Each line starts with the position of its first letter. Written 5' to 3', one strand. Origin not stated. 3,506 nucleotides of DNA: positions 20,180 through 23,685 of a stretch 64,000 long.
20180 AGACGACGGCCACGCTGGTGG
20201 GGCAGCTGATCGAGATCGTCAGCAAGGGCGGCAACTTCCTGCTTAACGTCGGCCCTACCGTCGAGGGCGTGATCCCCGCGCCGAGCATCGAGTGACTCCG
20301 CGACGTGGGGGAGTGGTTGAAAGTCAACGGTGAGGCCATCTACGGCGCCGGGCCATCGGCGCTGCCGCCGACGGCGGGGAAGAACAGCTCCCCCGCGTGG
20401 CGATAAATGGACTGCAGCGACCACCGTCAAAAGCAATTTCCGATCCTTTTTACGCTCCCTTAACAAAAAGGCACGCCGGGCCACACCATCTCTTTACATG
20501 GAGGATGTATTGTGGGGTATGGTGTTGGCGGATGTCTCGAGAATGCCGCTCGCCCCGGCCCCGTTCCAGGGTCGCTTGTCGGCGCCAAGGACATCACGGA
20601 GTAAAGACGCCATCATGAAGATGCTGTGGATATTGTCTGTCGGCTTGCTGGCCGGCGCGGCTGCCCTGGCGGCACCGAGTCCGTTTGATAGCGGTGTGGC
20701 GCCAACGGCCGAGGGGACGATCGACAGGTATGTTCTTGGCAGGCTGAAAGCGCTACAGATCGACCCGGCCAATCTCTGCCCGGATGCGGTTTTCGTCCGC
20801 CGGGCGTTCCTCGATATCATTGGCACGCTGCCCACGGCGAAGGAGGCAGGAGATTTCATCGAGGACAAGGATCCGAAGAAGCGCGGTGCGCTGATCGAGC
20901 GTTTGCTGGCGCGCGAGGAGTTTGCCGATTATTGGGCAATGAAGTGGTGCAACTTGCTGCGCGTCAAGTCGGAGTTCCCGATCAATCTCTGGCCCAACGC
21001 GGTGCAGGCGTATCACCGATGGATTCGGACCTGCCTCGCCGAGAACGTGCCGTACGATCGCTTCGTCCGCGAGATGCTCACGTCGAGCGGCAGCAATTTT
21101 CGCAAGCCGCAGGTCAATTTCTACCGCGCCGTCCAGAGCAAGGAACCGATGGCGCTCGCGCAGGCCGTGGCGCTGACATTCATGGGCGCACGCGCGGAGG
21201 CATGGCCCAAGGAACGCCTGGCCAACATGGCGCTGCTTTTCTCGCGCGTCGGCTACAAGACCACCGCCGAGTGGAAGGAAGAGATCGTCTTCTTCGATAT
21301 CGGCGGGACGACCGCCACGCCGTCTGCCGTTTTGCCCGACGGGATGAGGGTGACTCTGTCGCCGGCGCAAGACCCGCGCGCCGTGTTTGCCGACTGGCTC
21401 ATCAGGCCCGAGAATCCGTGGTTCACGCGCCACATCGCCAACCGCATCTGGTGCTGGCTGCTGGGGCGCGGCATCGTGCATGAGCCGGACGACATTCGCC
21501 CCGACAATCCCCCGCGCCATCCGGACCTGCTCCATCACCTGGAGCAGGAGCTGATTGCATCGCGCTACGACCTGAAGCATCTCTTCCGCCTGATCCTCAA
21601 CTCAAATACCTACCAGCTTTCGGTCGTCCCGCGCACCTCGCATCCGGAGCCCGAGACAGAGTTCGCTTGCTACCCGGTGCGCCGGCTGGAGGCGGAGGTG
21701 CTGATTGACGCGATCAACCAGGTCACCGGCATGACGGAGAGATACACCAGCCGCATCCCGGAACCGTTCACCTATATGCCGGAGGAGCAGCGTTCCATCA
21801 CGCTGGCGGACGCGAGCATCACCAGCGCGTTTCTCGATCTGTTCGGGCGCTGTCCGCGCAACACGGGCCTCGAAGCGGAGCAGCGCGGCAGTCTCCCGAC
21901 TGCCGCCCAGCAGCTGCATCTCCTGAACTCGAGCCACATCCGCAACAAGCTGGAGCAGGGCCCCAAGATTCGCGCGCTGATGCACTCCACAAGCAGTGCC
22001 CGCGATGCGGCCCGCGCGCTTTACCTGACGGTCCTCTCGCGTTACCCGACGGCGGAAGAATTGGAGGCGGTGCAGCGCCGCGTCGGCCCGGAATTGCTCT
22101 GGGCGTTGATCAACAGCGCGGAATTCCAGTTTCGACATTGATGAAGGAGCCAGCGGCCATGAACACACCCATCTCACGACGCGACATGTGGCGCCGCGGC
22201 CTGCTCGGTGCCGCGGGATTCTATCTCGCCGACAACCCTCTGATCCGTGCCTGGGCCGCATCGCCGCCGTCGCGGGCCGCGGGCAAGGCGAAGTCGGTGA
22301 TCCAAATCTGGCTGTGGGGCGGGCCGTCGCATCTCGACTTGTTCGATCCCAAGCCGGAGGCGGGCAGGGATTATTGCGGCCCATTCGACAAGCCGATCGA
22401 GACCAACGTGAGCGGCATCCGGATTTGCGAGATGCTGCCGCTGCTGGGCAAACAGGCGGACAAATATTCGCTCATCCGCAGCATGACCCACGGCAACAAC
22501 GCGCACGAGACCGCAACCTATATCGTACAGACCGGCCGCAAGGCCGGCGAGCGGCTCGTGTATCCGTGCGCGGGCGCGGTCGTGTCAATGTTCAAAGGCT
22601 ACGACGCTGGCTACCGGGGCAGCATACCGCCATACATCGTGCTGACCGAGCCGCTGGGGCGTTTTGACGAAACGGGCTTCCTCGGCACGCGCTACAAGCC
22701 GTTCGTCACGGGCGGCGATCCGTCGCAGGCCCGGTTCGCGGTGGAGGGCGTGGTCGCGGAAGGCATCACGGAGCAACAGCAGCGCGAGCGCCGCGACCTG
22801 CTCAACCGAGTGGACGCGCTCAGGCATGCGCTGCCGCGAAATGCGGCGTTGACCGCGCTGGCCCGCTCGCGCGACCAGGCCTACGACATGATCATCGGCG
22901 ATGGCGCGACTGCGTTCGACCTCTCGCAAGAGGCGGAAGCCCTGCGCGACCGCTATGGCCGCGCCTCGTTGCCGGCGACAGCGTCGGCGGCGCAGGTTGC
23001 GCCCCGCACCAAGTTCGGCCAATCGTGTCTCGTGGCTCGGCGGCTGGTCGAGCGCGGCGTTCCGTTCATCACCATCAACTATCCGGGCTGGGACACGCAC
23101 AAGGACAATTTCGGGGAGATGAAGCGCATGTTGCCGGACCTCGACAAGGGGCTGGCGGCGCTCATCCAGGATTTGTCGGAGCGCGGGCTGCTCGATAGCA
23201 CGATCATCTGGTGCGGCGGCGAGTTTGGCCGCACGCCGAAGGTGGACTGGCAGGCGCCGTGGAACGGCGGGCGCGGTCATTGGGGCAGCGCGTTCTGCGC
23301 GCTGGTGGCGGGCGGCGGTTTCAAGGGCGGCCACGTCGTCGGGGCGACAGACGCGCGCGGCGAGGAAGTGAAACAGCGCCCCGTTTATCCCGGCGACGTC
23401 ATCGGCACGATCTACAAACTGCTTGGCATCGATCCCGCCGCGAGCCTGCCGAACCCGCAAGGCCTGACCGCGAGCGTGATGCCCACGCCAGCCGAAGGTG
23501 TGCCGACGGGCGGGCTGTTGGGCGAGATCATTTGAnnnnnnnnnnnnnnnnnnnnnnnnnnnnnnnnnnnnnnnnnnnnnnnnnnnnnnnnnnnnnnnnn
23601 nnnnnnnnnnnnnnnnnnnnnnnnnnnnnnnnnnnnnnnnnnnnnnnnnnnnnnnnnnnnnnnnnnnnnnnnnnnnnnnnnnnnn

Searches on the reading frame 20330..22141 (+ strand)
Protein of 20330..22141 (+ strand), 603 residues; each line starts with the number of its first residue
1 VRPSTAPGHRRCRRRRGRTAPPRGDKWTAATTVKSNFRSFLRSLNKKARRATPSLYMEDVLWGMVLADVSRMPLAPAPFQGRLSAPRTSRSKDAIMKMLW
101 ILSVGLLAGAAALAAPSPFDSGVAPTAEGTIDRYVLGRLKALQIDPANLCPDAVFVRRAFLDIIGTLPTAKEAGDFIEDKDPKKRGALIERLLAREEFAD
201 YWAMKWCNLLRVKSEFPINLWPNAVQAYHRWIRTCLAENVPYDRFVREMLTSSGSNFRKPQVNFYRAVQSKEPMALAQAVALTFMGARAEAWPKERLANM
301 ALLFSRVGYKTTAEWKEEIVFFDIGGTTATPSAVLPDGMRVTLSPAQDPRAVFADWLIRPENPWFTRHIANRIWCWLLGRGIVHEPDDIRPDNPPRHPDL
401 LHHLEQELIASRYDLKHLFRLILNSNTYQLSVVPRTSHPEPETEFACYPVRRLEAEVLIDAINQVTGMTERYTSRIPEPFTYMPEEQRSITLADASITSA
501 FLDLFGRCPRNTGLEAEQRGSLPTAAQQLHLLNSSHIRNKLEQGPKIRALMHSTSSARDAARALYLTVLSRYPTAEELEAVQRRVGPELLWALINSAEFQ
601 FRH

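Call 43: search_protein_families(library=pfam, proteins=[window:20330-22141:+], max_evalue=0.000001)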
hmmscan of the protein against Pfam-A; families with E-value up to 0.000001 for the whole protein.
window:20330-22141:+ (603 aa): 2 families
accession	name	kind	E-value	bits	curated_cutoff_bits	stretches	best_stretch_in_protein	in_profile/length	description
PF07587.16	PSD1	-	4e-42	144.7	28.5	1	350-583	2-242/244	Protein of unknown function (DUF1553)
PF07583.16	PSCyt2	-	8.7e-31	107.9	29.8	1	131-271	2-148/209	Protein of unknown function (DUF1549)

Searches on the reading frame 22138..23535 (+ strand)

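Call 43: search_protein_families(library=pfam, proteins=[window:22138-23535:+], max_evalue=0.000001)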
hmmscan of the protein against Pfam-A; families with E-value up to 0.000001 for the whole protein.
window:22138-23535:+ (465 aa): 1 family
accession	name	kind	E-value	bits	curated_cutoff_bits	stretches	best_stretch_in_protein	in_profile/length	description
PF07394.17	DUF1501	-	1.9e-98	330.7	27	1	51-445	1-377/390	Protein of unknown function (DUF1501)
